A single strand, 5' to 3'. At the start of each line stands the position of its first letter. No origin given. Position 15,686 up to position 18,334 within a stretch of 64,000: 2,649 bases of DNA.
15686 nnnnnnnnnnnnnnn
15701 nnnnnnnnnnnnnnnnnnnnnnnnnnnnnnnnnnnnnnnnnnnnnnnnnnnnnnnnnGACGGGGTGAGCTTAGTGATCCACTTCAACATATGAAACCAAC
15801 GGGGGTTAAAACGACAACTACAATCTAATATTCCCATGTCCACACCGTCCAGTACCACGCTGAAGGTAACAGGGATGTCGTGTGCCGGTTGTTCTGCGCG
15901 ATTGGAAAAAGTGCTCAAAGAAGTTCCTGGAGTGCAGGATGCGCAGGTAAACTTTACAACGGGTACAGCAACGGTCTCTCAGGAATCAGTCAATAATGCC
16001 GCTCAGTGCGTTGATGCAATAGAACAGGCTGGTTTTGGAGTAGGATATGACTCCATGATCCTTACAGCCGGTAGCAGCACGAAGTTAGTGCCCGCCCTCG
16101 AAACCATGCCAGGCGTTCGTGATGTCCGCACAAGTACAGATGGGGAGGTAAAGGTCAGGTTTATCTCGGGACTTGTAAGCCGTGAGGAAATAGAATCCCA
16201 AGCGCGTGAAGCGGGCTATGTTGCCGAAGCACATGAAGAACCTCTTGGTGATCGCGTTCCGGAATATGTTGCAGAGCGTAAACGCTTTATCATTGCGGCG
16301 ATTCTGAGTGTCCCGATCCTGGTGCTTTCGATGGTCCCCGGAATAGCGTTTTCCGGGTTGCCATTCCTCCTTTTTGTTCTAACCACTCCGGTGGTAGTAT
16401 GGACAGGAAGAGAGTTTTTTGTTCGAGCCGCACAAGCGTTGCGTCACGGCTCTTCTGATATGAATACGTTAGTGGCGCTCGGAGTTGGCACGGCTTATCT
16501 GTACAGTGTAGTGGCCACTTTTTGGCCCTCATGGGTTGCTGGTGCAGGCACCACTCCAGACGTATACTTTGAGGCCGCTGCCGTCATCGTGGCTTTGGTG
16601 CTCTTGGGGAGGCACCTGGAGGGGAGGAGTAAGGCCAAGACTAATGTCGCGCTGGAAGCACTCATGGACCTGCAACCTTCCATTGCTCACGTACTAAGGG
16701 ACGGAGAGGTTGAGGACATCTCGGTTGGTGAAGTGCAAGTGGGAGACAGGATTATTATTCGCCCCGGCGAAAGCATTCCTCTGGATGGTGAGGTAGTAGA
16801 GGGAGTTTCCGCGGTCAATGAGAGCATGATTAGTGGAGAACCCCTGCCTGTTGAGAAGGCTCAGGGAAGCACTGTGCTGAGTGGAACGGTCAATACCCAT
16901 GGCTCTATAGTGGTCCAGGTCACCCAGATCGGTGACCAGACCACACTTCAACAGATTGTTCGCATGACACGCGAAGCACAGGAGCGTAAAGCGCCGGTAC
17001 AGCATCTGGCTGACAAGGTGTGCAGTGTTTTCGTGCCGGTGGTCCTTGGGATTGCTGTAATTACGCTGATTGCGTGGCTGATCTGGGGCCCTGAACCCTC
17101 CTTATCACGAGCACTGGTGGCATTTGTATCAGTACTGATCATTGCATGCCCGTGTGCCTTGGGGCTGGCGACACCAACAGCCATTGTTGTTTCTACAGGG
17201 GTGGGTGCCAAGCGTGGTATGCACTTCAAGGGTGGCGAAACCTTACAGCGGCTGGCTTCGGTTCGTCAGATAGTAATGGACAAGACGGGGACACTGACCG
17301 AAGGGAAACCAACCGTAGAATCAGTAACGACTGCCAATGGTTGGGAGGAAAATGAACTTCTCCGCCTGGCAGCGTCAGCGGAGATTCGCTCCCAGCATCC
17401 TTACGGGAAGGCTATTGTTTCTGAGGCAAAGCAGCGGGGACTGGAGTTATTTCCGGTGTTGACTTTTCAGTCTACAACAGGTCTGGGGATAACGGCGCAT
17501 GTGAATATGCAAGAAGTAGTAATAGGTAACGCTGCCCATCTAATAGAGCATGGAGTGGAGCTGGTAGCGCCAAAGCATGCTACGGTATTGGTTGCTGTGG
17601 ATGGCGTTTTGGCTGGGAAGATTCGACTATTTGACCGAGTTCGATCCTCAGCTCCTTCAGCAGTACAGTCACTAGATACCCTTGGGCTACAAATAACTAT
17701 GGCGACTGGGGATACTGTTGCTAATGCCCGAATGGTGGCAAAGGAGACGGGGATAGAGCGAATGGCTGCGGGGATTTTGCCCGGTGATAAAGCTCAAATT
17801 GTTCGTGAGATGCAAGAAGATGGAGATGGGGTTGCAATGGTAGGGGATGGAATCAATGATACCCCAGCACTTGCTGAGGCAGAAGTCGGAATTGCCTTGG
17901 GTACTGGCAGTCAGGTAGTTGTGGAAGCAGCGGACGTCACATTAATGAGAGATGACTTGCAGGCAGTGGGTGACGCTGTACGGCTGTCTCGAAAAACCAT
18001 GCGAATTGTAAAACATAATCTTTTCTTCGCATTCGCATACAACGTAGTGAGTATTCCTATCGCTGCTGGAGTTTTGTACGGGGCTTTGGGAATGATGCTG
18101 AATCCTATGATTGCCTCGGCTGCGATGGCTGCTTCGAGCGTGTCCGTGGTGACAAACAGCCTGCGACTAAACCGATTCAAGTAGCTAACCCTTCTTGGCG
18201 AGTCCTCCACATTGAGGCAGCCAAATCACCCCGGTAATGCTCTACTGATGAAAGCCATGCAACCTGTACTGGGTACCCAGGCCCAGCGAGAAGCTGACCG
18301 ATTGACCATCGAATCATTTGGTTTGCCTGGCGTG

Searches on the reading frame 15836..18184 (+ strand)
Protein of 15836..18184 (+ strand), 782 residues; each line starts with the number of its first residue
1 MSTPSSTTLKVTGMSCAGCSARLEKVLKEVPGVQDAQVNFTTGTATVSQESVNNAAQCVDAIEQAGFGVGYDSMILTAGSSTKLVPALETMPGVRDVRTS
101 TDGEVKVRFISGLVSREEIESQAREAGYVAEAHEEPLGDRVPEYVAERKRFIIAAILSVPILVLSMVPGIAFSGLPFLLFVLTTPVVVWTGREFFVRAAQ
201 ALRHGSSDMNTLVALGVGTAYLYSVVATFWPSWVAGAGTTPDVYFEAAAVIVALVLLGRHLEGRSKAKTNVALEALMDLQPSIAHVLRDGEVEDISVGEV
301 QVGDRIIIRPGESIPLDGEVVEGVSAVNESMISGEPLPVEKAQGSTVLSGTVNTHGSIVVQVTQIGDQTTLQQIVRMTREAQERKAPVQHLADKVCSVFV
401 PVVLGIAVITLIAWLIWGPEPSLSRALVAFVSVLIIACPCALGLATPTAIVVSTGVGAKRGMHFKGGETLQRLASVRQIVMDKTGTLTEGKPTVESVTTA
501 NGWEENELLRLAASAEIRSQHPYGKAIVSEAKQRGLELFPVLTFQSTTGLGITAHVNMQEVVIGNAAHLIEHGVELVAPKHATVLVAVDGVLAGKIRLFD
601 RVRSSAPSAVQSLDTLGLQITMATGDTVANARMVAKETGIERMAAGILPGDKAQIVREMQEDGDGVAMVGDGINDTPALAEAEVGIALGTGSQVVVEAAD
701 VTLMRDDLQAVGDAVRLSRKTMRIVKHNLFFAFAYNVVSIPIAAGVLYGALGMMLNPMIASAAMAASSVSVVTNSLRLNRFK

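Call 6: search_protein_families(library=pfam, proteins=[window:15836-18184:+])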
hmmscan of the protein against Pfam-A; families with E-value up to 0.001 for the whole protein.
window:15836-18184:+ (782 aa): 4 families
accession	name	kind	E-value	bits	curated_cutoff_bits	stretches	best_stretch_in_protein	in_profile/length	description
PF00122.25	E1-E2_ATPase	-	2.4e-60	203.6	28.1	1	279-460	2-181/181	E1-E2 ATPase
PF00702.32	Hydrolase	-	2.6e-25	90.4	26.4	1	478-682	3-190/191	haloacid dehalogenase-like hydrolase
PF00403.32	HMA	-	5.6e-15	55.9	24.8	1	8-67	1-61/62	Heavy-metal-associated domain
PF08282.18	Hydrolase_3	-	4.3e-06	27.1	20.9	1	655-712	195-252/255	haloacid dehalogenase-like hydrolase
